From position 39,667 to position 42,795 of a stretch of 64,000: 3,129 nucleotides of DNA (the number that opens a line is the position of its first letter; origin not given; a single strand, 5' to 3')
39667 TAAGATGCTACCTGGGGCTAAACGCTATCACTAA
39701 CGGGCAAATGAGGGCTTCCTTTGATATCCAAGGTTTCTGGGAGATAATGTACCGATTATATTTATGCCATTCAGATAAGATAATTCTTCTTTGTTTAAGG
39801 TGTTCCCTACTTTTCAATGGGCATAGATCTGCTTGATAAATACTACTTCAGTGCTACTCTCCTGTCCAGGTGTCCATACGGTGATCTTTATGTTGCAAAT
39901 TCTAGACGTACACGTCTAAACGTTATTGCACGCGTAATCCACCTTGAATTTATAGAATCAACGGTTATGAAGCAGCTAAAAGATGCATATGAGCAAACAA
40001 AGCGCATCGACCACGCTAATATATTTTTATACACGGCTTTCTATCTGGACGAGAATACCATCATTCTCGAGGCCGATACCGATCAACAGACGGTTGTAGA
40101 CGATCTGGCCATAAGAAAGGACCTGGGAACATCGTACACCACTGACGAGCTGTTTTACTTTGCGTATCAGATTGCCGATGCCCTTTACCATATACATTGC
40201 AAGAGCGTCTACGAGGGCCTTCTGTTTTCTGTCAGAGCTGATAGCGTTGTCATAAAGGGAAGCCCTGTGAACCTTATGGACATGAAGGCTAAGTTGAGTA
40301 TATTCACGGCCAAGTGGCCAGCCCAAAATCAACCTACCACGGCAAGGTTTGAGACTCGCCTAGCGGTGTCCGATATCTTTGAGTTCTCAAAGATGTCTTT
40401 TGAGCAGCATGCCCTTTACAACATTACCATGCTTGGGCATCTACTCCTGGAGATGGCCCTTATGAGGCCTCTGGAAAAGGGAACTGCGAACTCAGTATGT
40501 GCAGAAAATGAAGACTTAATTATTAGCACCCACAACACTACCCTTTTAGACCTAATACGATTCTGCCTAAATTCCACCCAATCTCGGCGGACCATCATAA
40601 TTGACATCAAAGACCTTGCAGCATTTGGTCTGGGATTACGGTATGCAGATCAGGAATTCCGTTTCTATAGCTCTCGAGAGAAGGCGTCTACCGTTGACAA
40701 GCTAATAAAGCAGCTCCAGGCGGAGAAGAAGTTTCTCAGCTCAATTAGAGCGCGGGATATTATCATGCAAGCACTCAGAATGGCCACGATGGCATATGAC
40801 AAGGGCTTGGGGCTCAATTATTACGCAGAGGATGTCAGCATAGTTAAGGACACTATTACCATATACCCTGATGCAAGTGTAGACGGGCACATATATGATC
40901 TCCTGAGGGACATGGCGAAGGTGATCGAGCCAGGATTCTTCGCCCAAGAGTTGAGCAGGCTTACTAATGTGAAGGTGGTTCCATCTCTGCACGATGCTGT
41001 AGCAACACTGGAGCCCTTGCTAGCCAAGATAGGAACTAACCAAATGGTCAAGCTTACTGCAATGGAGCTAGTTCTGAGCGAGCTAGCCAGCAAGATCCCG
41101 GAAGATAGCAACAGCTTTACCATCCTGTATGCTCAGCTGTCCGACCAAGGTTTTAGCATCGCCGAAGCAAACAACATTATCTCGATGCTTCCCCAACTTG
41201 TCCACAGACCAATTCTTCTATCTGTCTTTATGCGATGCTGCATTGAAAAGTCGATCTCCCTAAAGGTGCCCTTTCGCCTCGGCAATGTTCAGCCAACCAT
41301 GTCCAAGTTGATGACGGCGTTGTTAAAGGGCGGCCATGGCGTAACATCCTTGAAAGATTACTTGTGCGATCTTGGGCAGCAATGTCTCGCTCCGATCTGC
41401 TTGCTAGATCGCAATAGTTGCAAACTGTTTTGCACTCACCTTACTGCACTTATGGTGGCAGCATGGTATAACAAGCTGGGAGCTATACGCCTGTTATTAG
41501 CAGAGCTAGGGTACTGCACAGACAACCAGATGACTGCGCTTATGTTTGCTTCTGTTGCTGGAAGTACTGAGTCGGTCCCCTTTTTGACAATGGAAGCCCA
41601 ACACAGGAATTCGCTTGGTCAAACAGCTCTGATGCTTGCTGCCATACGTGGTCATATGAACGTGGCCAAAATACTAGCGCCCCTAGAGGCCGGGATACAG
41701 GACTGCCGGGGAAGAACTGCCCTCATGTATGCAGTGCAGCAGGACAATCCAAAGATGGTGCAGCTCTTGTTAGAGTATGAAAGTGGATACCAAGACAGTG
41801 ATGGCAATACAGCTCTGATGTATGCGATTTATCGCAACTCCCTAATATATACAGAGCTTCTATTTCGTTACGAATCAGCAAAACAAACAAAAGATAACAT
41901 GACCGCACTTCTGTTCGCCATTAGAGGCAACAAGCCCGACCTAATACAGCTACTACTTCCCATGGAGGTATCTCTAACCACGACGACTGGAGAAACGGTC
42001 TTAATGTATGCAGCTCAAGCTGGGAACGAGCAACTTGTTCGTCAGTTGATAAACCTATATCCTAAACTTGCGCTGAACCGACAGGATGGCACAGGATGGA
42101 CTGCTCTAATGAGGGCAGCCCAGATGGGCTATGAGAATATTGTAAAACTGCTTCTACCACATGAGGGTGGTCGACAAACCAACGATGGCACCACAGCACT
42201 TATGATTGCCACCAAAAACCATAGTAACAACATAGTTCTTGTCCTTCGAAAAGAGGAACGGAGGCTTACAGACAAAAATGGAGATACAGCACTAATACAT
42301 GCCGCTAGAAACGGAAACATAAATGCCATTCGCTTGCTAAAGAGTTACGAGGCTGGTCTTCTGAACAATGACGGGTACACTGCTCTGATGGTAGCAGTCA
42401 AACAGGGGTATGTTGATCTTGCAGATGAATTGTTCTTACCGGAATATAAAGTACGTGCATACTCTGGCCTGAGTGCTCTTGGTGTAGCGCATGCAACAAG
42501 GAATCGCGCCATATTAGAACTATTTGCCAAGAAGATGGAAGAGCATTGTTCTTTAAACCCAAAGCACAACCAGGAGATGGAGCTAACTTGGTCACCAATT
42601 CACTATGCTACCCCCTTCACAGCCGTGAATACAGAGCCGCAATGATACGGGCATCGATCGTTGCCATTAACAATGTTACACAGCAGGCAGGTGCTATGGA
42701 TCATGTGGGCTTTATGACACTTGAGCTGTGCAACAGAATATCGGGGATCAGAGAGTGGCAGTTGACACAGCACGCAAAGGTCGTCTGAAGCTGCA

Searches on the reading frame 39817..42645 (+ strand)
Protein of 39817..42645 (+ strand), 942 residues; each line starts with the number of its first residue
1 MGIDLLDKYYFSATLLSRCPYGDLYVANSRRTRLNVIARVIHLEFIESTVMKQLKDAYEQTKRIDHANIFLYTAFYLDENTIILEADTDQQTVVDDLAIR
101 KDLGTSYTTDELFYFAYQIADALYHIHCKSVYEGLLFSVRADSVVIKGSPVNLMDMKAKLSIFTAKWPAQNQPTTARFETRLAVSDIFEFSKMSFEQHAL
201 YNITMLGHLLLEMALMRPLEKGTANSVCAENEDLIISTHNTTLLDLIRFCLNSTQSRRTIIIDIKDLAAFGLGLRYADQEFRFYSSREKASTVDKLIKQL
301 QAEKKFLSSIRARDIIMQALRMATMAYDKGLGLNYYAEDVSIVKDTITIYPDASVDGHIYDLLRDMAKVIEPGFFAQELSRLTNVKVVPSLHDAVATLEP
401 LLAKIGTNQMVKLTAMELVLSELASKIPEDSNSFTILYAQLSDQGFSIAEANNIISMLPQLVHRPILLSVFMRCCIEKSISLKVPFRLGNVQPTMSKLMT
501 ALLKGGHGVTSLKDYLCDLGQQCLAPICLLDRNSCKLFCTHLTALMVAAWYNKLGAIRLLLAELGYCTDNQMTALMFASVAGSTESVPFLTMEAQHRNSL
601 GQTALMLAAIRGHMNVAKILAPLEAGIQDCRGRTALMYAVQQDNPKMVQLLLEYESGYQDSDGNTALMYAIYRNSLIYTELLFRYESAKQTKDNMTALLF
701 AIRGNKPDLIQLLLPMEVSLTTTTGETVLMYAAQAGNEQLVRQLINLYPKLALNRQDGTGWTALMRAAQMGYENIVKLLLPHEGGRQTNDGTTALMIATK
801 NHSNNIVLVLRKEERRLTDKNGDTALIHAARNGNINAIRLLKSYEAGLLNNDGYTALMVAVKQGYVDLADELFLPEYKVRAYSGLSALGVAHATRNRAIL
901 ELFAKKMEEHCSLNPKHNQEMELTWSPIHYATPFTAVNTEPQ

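Call 28: search_protein_families(library=pfam, proteins=[window:39817-42645:+], max_evalue=0.001)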
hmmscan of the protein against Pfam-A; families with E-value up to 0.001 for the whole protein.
window:39817-42645:+ (942 aa): 7 families
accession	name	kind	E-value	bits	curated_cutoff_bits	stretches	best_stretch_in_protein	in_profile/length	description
PF12796.13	Ank_2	-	1.7e-87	288.6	27.3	7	729-811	1-80/90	Ankyrin repeats (3 copies)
PF00023.36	Ank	-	1.6e-40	135.2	21.1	2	760-784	2-25/33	Ankyrin repeat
PF13637.12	Ank_4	-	3.5e-34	116.5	22.7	1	729-780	1-50/50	Ankyrin repeats (many copies)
PF13857.12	Ank_5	-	1.2e-33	115.2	27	0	786-829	11-56/56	Ankyrin repeats (many copies)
PF13606.12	Ank_3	-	1.7e-29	98.6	22.3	0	632-654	2-24/30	Ankyrin repeat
PF23745.1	ANK_LRRK2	-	6.2e-05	23.3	27.5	0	599-675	29-105/130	LRRK2 ANK repeat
PF24521.3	Ank_KRIT1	-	0.00062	19.9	80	0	724-781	17-67/149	KRIT1 ankyrin-repeats domain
